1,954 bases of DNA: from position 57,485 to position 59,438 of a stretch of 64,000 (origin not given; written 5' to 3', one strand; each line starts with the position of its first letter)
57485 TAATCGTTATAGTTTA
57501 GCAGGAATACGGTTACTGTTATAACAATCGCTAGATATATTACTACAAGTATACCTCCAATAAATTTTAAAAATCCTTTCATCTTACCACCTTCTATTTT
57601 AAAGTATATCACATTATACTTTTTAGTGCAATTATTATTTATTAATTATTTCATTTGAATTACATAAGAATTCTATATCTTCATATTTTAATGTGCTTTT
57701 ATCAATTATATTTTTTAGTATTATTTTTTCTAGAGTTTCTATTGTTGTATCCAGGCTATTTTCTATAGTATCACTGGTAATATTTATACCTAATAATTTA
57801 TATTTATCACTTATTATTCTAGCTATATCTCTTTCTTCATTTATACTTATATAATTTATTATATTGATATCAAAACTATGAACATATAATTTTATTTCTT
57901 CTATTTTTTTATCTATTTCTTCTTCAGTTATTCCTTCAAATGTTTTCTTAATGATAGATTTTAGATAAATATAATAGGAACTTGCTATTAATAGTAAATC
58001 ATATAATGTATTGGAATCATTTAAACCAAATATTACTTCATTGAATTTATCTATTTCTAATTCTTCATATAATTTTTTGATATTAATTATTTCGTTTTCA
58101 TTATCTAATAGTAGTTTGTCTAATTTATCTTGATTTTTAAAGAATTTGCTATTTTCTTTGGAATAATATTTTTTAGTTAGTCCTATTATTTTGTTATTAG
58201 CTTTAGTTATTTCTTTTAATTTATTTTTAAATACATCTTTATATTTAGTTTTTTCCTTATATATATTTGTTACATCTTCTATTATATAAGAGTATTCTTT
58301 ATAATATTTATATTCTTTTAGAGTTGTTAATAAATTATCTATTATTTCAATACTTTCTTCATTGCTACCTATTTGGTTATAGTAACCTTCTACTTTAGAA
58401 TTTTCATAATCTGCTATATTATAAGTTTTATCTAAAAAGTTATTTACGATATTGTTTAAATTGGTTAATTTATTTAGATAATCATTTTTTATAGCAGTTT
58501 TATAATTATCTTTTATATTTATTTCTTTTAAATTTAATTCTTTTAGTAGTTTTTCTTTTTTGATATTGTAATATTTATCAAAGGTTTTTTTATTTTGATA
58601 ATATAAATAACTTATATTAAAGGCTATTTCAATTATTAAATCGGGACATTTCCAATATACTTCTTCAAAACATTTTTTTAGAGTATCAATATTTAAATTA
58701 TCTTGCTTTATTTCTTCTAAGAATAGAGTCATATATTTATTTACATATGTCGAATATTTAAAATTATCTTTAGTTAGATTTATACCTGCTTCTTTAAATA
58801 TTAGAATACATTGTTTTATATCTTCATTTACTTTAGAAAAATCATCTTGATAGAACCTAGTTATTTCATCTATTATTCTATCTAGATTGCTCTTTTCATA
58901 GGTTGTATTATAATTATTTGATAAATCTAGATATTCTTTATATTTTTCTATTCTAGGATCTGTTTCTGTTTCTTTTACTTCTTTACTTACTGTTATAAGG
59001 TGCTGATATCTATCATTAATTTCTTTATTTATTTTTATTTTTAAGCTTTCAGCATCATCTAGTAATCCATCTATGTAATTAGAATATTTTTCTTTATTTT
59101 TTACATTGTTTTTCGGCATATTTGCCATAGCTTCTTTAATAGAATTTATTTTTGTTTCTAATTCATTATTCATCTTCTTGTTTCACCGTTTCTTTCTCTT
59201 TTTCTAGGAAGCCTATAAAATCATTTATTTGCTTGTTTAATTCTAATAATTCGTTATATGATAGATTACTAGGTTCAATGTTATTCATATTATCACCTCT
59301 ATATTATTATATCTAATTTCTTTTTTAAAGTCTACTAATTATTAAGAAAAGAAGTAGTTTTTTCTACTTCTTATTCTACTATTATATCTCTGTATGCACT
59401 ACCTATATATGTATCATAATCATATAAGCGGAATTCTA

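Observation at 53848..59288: Expanded tapA-sipW-tasA-like fibre locus with extra, unprecedented-looking components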

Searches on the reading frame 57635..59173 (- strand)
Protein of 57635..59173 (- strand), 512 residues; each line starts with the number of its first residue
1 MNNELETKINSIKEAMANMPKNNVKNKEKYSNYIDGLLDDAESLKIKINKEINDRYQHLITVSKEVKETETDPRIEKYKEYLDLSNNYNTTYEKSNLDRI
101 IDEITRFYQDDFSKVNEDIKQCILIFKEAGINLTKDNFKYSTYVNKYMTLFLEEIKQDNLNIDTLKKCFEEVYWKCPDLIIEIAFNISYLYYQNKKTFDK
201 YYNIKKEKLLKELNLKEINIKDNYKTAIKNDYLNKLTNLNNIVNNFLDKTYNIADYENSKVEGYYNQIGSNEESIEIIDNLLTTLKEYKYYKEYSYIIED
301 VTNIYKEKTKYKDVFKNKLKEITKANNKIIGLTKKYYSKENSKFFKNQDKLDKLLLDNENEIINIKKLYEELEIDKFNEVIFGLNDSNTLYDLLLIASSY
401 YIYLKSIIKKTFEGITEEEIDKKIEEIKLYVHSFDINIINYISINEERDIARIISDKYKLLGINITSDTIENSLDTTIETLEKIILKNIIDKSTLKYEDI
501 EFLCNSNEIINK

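Call 3: search_protein_families(library=pfam, proteins=[window:57635-59173:-], max_evalue=1)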
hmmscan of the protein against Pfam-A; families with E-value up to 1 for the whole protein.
window:57635-59173:- (512 aa): 0 families

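Call 4: search_protein_families(library=ncbifam, proteins=[window:57635-59173:-], max_evalue=1)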
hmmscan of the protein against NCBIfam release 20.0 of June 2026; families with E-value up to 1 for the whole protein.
window:57635-59173:- (512 aa): 2 families
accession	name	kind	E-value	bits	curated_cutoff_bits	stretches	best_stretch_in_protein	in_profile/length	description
TIGR03626.1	L3_arch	equivalog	0.06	12.2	308.7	1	396-485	94-183/331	50S ribosomal protein L3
TIGR01541.1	tape_meas_lam_C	equivalog_domain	0.39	9.8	104.75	0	231-342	34-143/332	phage tail tape measure protein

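Call 17: find_encoding_contigs(protein=window:57635-59173:-, flank=10000, max_places=3)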
Protein window:57635-59173:- (512 aa): 7 contigs read that carry it; 2 places shown.
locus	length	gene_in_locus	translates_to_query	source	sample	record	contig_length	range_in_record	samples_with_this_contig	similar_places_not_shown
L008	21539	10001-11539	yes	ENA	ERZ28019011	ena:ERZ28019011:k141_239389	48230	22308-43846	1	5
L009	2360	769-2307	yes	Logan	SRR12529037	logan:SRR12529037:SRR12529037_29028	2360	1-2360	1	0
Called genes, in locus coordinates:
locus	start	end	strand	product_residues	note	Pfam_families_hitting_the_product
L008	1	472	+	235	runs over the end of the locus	-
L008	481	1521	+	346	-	-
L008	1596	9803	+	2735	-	-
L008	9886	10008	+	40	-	-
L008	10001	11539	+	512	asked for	-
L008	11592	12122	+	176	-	-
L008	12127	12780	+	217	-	-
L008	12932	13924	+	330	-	-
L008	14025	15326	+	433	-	-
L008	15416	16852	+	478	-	PF00171:Aldedh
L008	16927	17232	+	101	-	-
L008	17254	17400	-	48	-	-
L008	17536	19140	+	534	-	PF13531:SBP_bac_11, PF00092:VWA, PF13519:VWA_2, PF13768:VWA_3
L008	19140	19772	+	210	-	PF10112:Halogen_Hydrol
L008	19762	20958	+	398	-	-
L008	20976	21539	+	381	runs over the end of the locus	PF05816:TelA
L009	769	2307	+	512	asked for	-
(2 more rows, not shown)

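Call 40: search_solved_structures(query=A2, max_evalue=10, show_alignments=0)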
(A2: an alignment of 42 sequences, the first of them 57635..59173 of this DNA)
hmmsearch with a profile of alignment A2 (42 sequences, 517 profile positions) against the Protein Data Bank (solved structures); distinct sequences matched with E-value up to 10: 8.
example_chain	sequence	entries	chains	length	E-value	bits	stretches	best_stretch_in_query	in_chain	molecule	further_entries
2hz8_A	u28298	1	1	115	0.57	11.9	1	303-390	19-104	De novo designed diiron protein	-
2lfd_A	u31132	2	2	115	0.6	11.8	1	300-391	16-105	Diiron protein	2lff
4p17_A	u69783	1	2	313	1.2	10.8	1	140-196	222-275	RabGAP/TBC protein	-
4y0i_A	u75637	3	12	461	3.3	9.4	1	19-53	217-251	4-aminobutyrate aminotransferase, mitochondrial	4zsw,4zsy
6b6g_A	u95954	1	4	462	3.3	9.4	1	19-53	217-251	4-aminobutyrate aminotransferase, mitochondrial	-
4y0d_A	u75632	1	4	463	3.3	9.4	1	19-53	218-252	4-aminobutyrate aminotransferase, mitochondrial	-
4y0h_A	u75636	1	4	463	3.3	9.4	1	19-53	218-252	4-aminobutyrate aminotransferase, mitochondrial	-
2dq0_A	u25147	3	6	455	4.6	8.9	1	319-378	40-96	Seryl-tRNA synthetase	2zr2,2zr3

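Call 41: search_protein_families(library=pfam, alignment_id=A2, max_evalue=1)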
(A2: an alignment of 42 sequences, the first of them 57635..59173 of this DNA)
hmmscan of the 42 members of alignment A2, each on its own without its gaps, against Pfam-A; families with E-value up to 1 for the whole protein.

A. member 1, window:57635-59173:- (512 aa): 0 families

B. families by the number of members that match (of 42 scanned): 53 families (the first 25 are shown)
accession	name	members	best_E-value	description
PF02050.21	FliJ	3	0.0095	Flagellar FliJ protein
PF07400.16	IL11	2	0.001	Interleukin 11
PF24713.1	TOR1L1_C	2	0.021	TORTIFOLIA1 C-terminal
PF04711.18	ApoA-II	2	0.04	Apolipoprotein A-II (ApoA-II)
PF00817.25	IMS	2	0.18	impB/mucB/samB family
PF18824.6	LPD11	2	0.23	Large polyvalent protein-associated domain 11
PF09827.14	CRISPR_Cas2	1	0.00061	CRISPR associated protein Cas2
PF17278.7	DUF5343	1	0.0023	Family of unknown function (DUF5343)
PF08647.16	BRE1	1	0.0034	BRE1 E3 ubiquitin ligase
PF00701.28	DHDPS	1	0.0041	Dihydrodipicolinate synthetase family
PF00611.28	FCH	1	0.0061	Fes/CIP4, and EFC/F-BAR homology domain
PF19566.4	Snx8_BAR_dom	1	0.01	Sorting nexin 8/Mvp1 BAR domain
PF09403.15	FadA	1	0.013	Adhesion protein FadA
PF25642.1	DUF7944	1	0.016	Domain of unknown function (DUF7944)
PF02203.21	TarH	1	0.018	Tar ligand binding domain homologue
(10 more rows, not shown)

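Call 60: find_homologous_proteins(query=A2, max_evalue=0.001)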
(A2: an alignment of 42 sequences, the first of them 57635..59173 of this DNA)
Query A2 (42 sequences) (512 aa, profile of the alignment): 26 proteins with E <= 0.001 among 8000 candidates.
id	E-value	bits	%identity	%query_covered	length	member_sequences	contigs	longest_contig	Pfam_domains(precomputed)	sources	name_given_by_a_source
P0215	1.2e-144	501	73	100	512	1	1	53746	-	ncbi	-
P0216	6.6e-135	469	63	100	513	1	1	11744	-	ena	-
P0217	2.3e-132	460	32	100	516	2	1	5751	-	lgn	-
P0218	2.8e-132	460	59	100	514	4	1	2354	-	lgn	-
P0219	3.3e-132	460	34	97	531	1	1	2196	-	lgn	-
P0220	6.6e-131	456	37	100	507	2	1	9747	-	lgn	-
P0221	9.5e-130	452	42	99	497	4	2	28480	-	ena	-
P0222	2.5e-129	450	58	100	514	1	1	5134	-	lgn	-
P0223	1.9e-127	444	38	98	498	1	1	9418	-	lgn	-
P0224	8.2e-126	439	37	99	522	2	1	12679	-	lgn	-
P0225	1.3e-121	425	34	97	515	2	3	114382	-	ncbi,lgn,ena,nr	ncbi:MAG: hypothetical protein IJO57_03005 [Bacilli bacterium]|nr:hypothetical protein [Bacilli bact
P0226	5.6e-121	423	37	99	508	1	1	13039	-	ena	-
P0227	1.6e-120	421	34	99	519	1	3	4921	-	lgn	-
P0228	4.2e-120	420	35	100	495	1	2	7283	-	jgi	-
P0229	1.2e-118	415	37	98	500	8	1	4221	-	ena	-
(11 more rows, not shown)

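Call 62: search_protein_families(library=pfam, proteins=[L008:1596-9803:+, L008:481-1521:+], max_evalue=0.1)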
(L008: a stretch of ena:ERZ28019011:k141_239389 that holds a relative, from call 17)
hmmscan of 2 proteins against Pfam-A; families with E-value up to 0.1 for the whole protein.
L008:1596-9803:+ (2735 aa): 0 families

L008:481-1521:+ (346 aa): 1 family
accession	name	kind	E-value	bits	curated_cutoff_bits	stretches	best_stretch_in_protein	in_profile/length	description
PF21015.2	Ybfg_C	-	0.054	13.9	27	1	41-77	15-51/148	Ybfg C-terminal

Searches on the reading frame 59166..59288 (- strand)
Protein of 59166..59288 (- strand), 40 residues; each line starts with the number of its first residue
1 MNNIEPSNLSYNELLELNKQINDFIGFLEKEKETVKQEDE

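Call 3: search_protein_families(library=pfam, proteins=[window:59166-59288:-], max_evalue=1)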
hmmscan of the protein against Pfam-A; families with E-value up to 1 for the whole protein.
window:59166-59288:- (40 aa): 2 families
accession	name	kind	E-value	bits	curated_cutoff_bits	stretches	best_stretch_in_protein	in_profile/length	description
PF09373.15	PMBR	-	0.035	14.6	24.9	1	8-25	4-21/33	Pseudomurein-binding repeat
PF09336.16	Vps4_C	-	0.051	14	21.3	1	8-39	18-49/61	Vps4 C terminal oligomerisation domain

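Call 4: search_protein_families(library=ncbifam, proteins=[window:59166-59288:-], max_evalue=1)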
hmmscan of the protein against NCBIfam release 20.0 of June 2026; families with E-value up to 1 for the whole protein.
window:59166-59288:- (40 aa): 0 families
